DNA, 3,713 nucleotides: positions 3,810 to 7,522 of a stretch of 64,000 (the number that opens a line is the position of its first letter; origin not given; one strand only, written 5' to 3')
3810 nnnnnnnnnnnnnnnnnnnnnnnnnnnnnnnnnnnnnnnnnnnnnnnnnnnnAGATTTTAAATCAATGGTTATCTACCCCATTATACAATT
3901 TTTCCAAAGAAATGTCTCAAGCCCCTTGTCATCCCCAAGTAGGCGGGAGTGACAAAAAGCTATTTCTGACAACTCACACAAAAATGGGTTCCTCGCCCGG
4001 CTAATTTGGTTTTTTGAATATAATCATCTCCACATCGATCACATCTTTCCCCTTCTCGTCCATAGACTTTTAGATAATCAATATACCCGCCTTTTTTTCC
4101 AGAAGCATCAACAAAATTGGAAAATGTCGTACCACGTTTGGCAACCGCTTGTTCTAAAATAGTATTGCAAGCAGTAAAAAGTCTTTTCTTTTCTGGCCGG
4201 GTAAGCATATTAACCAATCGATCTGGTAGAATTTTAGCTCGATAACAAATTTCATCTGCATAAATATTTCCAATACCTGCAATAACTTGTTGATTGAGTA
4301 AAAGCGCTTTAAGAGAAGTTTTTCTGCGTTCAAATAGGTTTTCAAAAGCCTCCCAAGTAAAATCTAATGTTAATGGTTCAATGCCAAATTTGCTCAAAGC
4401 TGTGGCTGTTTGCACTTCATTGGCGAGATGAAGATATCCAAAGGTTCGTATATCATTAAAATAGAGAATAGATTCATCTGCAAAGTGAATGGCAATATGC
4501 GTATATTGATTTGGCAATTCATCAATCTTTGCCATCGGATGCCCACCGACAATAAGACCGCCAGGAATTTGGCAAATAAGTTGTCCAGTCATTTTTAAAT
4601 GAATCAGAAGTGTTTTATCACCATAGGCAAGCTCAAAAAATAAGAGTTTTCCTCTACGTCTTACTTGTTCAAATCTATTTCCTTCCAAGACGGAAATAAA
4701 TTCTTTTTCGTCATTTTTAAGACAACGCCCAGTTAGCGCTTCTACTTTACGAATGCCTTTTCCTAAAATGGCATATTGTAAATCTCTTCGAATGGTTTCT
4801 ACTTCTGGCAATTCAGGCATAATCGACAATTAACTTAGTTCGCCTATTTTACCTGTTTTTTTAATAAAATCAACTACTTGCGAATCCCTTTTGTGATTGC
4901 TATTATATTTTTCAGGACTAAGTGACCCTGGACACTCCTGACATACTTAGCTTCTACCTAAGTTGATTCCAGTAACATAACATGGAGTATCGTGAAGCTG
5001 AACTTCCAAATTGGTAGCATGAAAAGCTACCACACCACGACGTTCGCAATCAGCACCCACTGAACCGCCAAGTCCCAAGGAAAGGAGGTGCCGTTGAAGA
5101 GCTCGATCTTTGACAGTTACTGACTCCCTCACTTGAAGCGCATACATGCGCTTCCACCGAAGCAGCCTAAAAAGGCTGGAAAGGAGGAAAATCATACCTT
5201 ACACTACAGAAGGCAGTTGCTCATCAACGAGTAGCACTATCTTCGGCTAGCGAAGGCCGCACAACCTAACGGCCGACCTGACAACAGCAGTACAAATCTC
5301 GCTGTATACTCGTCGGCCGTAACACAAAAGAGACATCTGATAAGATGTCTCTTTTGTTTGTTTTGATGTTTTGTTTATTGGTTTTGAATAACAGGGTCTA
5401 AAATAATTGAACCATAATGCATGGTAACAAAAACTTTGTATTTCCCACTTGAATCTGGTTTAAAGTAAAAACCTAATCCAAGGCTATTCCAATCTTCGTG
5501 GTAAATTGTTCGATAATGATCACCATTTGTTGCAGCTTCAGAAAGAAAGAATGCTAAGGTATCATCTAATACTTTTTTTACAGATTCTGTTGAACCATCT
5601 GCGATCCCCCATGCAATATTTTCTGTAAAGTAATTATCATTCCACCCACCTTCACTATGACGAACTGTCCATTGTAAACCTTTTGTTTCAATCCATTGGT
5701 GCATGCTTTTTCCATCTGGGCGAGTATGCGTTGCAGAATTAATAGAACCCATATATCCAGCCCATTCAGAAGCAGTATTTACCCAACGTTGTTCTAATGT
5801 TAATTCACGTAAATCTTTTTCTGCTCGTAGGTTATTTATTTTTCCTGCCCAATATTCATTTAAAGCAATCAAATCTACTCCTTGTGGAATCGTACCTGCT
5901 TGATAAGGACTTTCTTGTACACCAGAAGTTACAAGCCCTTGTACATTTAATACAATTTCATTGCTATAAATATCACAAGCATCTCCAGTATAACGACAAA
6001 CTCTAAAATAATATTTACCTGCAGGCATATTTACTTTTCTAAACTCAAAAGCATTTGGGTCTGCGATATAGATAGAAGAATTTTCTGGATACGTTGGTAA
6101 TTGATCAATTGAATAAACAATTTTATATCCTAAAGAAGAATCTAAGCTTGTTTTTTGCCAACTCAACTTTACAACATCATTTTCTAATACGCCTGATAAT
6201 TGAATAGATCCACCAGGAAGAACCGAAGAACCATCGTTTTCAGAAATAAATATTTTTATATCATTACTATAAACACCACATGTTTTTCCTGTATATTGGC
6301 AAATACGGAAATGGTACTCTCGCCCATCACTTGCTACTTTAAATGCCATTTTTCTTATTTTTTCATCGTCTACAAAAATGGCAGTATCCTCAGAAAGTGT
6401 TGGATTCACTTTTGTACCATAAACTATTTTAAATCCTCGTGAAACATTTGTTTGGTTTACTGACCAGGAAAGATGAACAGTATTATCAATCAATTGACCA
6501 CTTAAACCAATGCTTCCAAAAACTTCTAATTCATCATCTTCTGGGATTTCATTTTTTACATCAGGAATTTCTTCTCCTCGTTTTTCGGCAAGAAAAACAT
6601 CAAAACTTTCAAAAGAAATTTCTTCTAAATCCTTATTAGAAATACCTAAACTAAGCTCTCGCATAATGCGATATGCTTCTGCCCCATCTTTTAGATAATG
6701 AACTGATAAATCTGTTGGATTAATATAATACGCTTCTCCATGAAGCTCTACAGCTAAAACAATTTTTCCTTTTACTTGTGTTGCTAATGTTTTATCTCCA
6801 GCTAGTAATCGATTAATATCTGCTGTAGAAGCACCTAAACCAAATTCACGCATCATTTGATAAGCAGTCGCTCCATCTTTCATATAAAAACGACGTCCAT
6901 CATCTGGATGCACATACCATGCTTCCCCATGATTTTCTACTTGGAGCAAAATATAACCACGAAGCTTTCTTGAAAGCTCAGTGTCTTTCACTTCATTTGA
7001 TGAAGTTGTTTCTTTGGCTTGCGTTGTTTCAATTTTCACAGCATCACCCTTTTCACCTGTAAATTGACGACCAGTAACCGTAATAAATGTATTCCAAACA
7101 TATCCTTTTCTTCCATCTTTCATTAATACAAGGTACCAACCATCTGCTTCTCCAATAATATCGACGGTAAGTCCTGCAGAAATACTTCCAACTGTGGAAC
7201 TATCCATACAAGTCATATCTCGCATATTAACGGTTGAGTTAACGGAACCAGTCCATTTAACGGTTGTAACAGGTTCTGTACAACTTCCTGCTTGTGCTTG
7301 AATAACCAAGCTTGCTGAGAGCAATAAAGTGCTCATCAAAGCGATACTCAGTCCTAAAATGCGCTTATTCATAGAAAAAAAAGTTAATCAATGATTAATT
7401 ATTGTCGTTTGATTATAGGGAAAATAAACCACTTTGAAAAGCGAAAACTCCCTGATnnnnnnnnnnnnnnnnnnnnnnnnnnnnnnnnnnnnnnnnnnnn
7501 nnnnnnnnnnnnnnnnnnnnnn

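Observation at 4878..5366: Unclassified ~440-nt structured ncRNA between mutM and a secreted-protein gene, with consensus promoter and strong terminator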

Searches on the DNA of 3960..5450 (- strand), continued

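Call 91: search_rna_families(sources=[L165, L166], threshold=evalue, max_evalue=0.1)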
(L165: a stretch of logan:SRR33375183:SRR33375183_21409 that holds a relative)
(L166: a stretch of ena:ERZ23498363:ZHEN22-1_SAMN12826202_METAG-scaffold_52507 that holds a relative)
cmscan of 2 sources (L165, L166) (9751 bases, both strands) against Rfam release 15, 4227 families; matches with E-value up to 0.1: 3.
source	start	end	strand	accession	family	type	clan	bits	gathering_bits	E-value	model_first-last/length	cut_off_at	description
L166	530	587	+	RF04144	MIR9783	Gene; miRNA;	-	35.9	100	0.00019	18-79/95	no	MIR9783 microRNA precursor family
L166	530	587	-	RF04144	MIR9783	Gene; miRNA;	-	34.2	100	0.00058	18-79/95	no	MIR9783 microRNA precursor family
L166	536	581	-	RF01061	mir-548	Gene; miRNA;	-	30.1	90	0.015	1-84/84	no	mir-548 microRNA precursor family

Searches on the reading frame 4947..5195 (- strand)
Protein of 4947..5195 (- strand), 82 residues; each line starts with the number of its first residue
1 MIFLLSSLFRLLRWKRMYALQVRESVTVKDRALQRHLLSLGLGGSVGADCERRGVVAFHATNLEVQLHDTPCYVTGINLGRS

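Call 11: search_protein_families(library=pfam, proteins=[window:4947-5195:-])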
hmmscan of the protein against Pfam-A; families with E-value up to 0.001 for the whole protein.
window:4947-5195:- (82 aa): 0 families

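Call 23: find_related_loci(query=window:4950-5195:-, collection=genome_contigs, flank=4000)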
Query window:4950-5195:- (82 aa) in genome_contigs; peptide patterns used: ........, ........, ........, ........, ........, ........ (x = any residue, [..] = any of these).
599 stretches matched a pattern, but none encodes a relative of the query by tblastn (E <= 1e-3).

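Call 36: find_homologous_proteins(query=window:4950-5195:-, max_evalue=0.01)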
Query window:4950-5195:- (82 aa): 1 proteins with E <= 0.01 among 1 candidates.
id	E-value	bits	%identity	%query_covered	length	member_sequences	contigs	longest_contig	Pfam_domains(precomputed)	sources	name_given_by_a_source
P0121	5.6e-47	175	100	100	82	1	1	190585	-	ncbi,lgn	-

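Call 37: find_encoding_contigs(protein=P0121, flank=2500, max_places=6)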
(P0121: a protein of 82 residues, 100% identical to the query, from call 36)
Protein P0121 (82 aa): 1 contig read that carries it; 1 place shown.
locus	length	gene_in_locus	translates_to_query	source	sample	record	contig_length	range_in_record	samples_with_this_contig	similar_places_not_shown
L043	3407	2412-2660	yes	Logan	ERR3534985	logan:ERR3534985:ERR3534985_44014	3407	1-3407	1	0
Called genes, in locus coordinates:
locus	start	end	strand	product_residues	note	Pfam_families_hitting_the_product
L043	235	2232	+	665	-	PF08239:SH3_3 (faint), PF00188:CAP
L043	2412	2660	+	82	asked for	-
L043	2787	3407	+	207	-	?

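Call 44: find_related_loci(query=window:4950-5195:-, collection=metagenome_contigs, flank=4000)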
Query window:4950-5195:- (82 aa) in metagenome_contigs; peptide patterns used: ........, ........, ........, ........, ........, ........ (x = any residue, [..] = any of these).
600 stretches matched a pattern, but none encodes a relative of the query by tblastn (E <= 1e-3).

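Call 47: search_protein_representatives(protein=window:4950-5195:-)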
Query: 82 residues. Proteins with E-value up to 0.001 (for the whole library): 1; up to 1e-10: 1; up to 1e-30: 1. The best 1 are listed.
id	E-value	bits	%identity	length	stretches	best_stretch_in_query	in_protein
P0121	1.8e-47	174.7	100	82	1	1-82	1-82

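Call 95: find_related_loci(query=window:4950-5195:-, collection=viral_contigs, flank=3000)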
Query window:4950-5195:- (82 aa) in viral_contigs; peptide patterns used: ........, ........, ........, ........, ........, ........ (x = any residue, [..] = any of these).
103 stretches matched a pattern, but none encodes a relative of the query by tblastn (E <= 1e-3).

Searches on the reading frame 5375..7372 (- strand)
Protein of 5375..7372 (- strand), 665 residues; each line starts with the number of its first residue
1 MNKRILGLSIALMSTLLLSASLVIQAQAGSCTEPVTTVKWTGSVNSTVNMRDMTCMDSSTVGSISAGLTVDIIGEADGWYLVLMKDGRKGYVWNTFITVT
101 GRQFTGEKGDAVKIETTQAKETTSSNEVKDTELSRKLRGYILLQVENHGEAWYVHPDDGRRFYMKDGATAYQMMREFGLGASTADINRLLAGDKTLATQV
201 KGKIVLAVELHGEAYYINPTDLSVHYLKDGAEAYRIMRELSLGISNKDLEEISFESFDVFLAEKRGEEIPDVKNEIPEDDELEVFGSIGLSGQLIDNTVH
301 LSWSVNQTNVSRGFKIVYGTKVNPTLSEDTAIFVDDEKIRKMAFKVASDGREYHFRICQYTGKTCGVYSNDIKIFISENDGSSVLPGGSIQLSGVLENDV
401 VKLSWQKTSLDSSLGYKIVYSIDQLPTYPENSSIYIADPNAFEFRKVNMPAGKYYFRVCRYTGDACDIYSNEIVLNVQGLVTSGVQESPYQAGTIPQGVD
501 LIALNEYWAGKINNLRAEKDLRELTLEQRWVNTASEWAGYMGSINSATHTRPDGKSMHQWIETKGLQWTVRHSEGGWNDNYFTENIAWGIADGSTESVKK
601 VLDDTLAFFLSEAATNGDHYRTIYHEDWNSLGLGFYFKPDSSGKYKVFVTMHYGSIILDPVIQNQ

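Call 11: search_protein_families(library=pfam, proteins=[window:5375-7372:-])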
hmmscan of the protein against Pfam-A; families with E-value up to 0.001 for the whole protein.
window:5375-7372:- (665 aa): 3 families
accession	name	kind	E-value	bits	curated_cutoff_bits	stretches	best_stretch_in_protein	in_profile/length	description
PF00188.32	CAP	-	2e-08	35.6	21.1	1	511-653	3-117/117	Cysteine-rich secretory protein family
PF08239.17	SH3_3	-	2e-05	25.1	27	1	57-97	12-53/54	Bacterial SH3 domain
PF00041.27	fn3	-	8.5e-05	23.1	25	0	296-372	13-81/84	Fibronectin type III domain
